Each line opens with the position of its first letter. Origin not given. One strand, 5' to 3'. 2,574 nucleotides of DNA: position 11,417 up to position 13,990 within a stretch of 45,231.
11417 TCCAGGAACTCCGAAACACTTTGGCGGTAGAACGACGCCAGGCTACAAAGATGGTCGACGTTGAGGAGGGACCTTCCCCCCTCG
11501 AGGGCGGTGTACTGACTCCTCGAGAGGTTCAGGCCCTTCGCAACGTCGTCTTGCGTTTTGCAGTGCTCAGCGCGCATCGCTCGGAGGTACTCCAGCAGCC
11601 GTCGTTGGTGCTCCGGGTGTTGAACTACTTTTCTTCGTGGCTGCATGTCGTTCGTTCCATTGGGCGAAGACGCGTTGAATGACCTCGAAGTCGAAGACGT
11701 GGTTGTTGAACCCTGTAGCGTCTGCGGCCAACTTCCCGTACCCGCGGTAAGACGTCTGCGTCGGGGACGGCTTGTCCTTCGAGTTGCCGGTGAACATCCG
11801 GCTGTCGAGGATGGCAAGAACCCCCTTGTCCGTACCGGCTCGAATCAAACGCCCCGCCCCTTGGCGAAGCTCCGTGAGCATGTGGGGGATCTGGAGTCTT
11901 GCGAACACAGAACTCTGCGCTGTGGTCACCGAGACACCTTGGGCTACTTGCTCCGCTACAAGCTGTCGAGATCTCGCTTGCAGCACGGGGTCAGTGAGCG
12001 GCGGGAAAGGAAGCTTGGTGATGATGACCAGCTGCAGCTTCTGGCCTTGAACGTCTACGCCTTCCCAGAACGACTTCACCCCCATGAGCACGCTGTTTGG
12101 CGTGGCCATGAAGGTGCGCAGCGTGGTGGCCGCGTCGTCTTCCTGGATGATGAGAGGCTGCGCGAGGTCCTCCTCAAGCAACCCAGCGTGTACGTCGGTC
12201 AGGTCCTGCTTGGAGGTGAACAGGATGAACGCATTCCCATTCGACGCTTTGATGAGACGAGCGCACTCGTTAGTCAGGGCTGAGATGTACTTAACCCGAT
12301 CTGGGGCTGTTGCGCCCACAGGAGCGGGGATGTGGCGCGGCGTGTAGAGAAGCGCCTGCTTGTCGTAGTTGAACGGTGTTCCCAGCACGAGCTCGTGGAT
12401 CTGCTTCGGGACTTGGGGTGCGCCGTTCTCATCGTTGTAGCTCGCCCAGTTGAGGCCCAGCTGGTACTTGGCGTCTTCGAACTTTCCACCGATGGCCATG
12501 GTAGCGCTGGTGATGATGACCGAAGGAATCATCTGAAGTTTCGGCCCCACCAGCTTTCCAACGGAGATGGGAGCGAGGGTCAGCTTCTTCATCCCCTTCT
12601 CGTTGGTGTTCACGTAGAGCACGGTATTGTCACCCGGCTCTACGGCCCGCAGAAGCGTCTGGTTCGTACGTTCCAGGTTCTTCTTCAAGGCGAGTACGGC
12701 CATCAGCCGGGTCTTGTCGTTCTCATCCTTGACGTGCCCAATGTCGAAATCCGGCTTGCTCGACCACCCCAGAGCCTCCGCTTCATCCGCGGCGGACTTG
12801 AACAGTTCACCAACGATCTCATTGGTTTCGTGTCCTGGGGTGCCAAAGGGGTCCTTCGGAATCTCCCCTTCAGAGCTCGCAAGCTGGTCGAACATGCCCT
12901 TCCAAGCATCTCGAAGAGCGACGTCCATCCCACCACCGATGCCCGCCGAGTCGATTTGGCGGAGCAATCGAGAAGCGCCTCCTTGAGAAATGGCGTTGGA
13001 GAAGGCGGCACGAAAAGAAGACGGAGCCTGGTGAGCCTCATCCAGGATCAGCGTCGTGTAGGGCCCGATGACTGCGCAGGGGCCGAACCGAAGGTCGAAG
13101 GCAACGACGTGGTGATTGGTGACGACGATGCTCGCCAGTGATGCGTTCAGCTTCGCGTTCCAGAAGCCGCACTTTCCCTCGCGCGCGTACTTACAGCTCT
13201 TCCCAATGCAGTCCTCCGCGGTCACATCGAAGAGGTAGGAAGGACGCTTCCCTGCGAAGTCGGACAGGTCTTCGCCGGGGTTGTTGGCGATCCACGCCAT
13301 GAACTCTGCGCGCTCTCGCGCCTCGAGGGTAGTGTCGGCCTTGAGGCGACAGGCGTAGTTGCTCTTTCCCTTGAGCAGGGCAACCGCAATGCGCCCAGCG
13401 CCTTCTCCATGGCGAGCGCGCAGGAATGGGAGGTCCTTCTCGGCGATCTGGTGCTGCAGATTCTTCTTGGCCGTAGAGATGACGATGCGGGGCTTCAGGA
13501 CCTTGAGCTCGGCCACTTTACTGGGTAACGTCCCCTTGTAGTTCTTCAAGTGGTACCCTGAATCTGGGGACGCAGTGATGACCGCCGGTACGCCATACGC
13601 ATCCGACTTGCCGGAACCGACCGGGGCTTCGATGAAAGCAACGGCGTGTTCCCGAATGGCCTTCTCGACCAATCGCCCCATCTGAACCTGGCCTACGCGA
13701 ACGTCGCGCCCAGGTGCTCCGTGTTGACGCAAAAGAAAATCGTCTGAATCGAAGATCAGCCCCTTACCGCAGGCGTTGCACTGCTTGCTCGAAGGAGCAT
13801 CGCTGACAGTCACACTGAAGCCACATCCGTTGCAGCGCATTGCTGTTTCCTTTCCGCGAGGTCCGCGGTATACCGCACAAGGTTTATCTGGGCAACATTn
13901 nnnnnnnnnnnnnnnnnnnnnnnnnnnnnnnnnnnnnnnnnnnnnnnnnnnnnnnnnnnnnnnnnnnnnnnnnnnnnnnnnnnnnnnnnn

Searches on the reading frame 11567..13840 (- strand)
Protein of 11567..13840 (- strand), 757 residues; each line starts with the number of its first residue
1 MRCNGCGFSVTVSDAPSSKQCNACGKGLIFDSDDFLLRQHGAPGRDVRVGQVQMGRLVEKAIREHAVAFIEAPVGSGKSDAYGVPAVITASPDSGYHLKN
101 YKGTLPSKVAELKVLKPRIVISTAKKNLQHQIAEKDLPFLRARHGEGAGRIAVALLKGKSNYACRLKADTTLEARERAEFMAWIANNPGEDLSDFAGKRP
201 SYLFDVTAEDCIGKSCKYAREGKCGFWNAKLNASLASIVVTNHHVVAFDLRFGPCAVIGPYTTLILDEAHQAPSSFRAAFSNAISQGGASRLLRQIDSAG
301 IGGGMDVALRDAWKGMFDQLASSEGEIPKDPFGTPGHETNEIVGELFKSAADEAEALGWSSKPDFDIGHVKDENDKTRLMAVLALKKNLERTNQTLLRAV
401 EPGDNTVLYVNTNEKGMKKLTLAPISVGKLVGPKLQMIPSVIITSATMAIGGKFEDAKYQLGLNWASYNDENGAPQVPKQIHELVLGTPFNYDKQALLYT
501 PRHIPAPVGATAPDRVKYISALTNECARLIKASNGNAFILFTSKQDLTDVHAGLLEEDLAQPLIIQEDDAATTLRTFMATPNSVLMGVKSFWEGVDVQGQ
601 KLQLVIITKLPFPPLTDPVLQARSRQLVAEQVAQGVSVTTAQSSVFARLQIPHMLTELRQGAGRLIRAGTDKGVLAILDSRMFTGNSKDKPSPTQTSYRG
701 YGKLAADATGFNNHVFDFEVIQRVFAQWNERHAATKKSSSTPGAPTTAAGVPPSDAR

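Call 7: search_protein_families(library=pfam, proteins=[window:11567-13840:-], max_evalue=0.001)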
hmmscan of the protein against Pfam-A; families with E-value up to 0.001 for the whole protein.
window:11567-13840:- (757 aa): 2 families
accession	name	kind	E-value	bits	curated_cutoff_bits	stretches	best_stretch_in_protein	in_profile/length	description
PF13307.12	Helicase_C_2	-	4.5e-33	115.1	25.3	1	528-687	3-159/170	Helicase C-terminal domain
PF00270.35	DEAD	-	0.00044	20.5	26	0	63-134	12-63/167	DEAD/DEAH box helicase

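Call 8: search_protein_families(library=phrogs, proteins=[window:11567-13840:-], max_evalue=0.001)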
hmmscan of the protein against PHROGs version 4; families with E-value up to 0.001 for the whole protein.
window:11567-13840:- (757 aa): 1 family
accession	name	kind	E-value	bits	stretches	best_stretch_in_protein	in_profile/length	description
phrog_2488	-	DNA, RNA and nucleotide metabolism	1.1e-49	170.7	1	47-681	19-556/579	DNA helicase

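Call 45: search_dna_similar(query=window:11567-13840:-, collection=phages, mode=protein, max_rows=15)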
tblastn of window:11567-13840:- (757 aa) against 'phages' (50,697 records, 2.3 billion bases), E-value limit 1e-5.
Records with a match: 41; places in all: 41; records where one place covers at least 80% of the query: 11.
Best place of each record, by identity: <60% 41.
By first word of the organism name: Streptomyces 14; Bacteriophage 7; Listeria 6; Arthrobacter 4; Bacillus 3; Enterococcus 2; Salmonella 2; Staphylococcus 1; Escherichia 1; Streptococcus 1.
By host as written in the record: - 8; Listeria monocytogenes 5; Streptomyces viridochromogenes DSM40736 5; Streptomyces lividans JI 1326 4; Bacillus subtilis W-23-S(r); Bacillus licheniformis ATCC 9945a 2; Salmonella enterica subsp. enterica serovar Kentucky 2; Arthrobacter globiformis NRRL B-2979 SEA 2; Streptomyces griseus ATCC 10137 2; and 11 more.
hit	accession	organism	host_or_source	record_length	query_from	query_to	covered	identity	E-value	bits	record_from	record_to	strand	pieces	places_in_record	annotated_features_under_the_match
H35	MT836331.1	Bacteriophage sp.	human fecal samples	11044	33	684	86%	28.9%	2e-50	197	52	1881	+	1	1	record has no annotation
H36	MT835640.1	Bacteriophage sp.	human fecal samples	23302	48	684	84%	28.8%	2e-53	206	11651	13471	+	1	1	record has no annotation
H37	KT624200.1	Bacillus phage SP-15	Bacillus subtilis W-23-S(r); Bacillus ...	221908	48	686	84%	27.5%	5e-49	193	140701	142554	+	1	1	ATP-dependent helicase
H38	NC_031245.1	Bacillus phage SP-15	Bacillus subtilis W-23-S(r); Bacillus ...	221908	48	686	84%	27.5%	5e-49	193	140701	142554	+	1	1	DNA helicase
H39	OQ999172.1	Listeria phage LIS04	Listeria innocua ATCC 51742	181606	48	686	84%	27.1%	3e-54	209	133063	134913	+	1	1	DNA helicase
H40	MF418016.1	Bacillus phage vB_BceM-HSE3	Bacillus cereus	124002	37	684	86%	26.2%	9e-47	186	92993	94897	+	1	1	ATP-dependent helicase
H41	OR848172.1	Listeria phage LM 4-14-1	Listeria monocytogenes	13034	36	684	86%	25.5%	2e-35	150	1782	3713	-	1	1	record has no annotation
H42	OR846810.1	Listeria phage LM 4-11-1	Listeria monocytogenes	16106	36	684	86%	25.5%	3e-35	150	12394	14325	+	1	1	record has no annotation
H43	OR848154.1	Listeria phage LM 4-14-1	Listeria monocytogenes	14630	36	684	86%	25.3%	3e-35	150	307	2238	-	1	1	record has no annotation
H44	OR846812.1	Listeria phage LM 4-11-1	Listeria monocytogenes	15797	36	684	86%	25.3%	3e-35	150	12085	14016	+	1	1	record has no annotation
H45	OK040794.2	Arthrobacter phage Atuin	Arthrobacter globiformis NRRL B-2979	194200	42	681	85%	25.2%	2e-25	119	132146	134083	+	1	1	187: DNA helicase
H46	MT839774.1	Bacteriophage sp.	human fecal samples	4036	48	625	76%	26.7%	1e-31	138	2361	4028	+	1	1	record has no annotation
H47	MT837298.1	Bacteriophage sp.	human fecal samples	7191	238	690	60%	25.2%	8e-25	117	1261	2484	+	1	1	record has no annotation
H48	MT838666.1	Bacteriophage sp.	human fecal samples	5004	440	686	33%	32.8%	1e-22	110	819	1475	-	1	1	record has no annotation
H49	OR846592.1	Enterococcus phage Efs 1-1-1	Enterococcus faecalis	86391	441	686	32%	32.0%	8e-21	104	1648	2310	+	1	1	record has no annotation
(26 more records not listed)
